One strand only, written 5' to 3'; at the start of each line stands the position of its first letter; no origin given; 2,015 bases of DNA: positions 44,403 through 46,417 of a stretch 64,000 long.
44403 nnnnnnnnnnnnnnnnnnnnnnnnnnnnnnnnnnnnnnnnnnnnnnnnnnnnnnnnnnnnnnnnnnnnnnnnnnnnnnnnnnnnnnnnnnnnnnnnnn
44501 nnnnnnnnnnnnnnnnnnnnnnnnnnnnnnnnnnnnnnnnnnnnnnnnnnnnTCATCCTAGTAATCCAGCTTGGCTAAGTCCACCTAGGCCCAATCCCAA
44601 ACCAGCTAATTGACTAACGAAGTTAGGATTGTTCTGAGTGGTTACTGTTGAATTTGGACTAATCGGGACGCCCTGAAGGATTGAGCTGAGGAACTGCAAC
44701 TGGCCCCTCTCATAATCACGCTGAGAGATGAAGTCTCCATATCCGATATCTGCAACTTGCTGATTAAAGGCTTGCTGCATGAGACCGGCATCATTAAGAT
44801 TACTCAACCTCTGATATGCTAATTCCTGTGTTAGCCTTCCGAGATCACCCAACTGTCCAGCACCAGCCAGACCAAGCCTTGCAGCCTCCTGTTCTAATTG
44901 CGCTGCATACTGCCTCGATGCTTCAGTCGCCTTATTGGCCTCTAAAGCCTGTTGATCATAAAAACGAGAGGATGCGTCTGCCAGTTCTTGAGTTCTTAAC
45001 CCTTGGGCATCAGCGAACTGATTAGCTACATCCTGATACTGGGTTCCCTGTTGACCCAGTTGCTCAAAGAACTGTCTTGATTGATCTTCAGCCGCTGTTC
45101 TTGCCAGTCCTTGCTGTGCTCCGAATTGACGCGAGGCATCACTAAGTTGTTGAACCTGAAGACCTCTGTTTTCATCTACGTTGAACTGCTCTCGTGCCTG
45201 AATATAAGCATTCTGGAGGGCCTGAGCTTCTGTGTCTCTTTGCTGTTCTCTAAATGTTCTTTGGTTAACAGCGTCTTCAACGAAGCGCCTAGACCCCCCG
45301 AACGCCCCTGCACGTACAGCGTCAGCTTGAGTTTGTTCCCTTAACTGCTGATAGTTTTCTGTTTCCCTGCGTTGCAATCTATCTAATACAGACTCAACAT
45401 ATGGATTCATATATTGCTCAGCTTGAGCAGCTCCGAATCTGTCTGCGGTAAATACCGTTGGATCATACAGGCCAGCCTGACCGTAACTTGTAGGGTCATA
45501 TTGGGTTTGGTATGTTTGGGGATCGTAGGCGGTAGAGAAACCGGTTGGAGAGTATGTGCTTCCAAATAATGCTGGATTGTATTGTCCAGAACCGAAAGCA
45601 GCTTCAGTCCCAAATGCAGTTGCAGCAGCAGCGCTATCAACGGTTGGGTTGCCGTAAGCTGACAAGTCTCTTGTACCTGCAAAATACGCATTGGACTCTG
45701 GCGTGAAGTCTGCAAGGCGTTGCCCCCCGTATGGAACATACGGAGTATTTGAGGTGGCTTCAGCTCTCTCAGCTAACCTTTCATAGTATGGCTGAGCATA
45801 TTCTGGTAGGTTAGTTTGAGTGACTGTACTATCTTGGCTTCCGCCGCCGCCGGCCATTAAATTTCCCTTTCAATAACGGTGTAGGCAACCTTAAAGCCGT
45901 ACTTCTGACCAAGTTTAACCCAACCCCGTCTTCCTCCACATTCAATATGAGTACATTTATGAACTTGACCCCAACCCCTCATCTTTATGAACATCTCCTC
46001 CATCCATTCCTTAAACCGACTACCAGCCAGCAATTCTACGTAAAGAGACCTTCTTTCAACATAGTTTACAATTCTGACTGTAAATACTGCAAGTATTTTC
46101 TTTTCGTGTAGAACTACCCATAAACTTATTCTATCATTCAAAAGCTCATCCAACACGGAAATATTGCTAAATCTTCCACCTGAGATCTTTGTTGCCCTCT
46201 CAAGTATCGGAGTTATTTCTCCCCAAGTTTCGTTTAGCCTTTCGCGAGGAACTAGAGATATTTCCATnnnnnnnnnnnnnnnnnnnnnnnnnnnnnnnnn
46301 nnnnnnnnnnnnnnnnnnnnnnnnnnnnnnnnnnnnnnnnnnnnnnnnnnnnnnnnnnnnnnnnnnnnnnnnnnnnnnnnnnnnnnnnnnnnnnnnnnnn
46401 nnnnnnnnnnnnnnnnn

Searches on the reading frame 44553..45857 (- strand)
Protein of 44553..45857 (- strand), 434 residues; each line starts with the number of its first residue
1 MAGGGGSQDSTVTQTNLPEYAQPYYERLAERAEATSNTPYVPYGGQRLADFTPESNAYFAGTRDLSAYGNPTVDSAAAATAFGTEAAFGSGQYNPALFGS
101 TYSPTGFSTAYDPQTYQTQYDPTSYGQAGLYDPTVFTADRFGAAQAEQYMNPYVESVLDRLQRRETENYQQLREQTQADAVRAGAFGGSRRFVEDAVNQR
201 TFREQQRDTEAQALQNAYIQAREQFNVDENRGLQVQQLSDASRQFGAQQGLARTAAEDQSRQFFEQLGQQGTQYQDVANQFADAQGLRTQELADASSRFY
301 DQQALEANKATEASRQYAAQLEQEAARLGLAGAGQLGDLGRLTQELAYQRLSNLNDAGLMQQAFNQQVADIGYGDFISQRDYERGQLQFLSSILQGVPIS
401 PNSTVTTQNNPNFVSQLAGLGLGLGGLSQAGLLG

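Call 10: search_protein_families(library=phrogs, proteins=[window:44553-45857:-], max_evalue=0.001)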
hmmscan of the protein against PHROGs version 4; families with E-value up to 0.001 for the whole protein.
window:44553-45857:- (434 aa): 1 family
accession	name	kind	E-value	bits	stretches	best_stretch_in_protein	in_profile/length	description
phrog_4287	-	DNA, RNA and nucleotide metabolism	9.3e-11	42.5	1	259-433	142-319/392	DNA ejection protein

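Call 79: search_protein_families(library=ncbifam, proteins=[window:44553-45857:-], max_evalue=0.01)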
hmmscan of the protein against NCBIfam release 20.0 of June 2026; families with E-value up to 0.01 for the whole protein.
window:44553-45857:- (434 aa): 0 families

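Call 80: search_protein_families(library=pfam, proteins=[window:44553-45857:-], max_evalue=0.001)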
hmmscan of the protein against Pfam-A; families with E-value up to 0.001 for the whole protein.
window:44553-45857:- (434 aa): 0 families

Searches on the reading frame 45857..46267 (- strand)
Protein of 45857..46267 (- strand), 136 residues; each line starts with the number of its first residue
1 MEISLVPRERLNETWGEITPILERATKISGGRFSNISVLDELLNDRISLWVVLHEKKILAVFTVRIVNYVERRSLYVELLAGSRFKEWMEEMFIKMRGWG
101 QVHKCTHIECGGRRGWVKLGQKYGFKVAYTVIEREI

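Call 10: search_protein_families(library=phrogs, proteins=[window:45857-46267:-], max_evalue=0.001)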
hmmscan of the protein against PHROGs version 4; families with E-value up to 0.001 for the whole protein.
window:45857-46267:- (136 aa): 1 family
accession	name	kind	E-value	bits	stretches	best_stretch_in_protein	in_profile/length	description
phrog_7642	-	unknown function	0.00045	21.1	0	100-132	100-132/144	-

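Call 80: search_protein_families(library=pfam, proteins=[window:45857-46267:-], max_evalue=0.001)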
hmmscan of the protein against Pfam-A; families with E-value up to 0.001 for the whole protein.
window:45857-46267:- (136 aa): 0 families
